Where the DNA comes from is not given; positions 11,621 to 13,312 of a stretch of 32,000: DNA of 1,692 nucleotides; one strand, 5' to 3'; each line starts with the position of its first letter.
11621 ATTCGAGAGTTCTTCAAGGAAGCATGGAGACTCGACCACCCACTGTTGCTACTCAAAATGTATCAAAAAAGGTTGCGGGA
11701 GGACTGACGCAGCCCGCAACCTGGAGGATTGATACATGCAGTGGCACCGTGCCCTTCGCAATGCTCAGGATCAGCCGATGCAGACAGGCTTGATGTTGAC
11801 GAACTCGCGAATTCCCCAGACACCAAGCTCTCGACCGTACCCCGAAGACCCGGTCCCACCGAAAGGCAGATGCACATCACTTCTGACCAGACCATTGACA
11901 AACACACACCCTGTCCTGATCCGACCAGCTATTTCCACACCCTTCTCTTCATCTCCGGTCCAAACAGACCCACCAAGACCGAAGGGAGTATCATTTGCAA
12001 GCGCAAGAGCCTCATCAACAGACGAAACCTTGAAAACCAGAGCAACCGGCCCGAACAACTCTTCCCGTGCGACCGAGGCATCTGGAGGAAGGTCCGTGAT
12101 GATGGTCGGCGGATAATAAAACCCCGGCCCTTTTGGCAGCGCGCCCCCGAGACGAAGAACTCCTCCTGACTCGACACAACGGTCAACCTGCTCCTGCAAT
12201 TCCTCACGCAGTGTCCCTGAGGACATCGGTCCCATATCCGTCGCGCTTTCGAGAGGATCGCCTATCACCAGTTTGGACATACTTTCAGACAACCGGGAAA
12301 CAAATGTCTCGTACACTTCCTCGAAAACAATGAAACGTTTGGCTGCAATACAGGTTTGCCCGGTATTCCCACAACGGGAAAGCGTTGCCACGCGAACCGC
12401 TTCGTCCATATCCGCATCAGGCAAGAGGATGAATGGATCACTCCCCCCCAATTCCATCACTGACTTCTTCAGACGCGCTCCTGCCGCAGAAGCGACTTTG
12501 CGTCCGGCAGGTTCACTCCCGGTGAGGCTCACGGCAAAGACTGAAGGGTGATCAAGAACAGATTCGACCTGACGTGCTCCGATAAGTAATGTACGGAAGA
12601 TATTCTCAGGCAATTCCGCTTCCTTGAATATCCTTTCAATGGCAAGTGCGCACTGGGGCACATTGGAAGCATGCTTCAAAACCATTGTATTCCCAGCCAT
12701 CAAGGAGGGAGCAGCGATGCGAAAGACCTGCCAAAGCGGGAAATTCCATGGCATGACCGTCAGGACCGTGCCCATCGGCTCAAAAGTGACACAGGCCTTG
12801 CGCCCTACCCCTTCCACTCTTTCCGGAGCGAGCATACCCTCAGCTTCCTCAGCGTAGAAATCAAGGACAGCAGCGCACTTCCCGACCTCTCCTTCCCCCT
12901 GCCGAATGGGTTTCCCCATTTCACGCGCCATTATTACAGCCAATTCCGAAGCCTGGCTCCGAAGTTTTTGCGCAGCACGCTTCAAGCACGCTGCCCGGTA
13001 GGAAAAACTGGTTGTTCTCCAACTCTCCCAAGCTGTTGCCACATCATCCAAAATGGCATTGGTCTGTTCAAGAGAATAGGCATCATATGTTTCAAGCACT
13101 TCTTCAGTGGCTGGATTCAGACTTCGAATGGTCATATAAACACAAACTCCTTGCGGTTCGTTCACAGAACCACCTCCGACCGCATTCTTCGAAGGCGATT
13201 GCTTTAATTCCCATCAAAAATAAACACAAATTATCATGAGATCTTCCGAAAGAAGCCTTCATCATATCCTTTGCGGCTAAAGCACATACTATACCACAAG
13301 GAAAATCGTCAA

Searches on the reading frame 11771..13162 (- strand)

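Call 63: search_protein_families(library=pfam, proteins=[window:11771-13162:-], max_evalue=0.001)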
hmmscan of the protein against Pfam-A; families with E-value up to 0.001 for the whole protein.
window:11771-13162:- (463 aa): 2 families
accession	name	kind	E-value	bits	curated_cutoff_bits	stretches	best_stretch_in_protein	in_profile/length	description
PF00171.27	Aldedh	-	1.7e-134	449.3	23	1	11-459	8-460/461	Aldehyde dehydrogenase family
PF05893.19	LuxC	-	0.00021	20.8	21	1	34-297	6-261/401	Acyl-CoA reductase (LuxC)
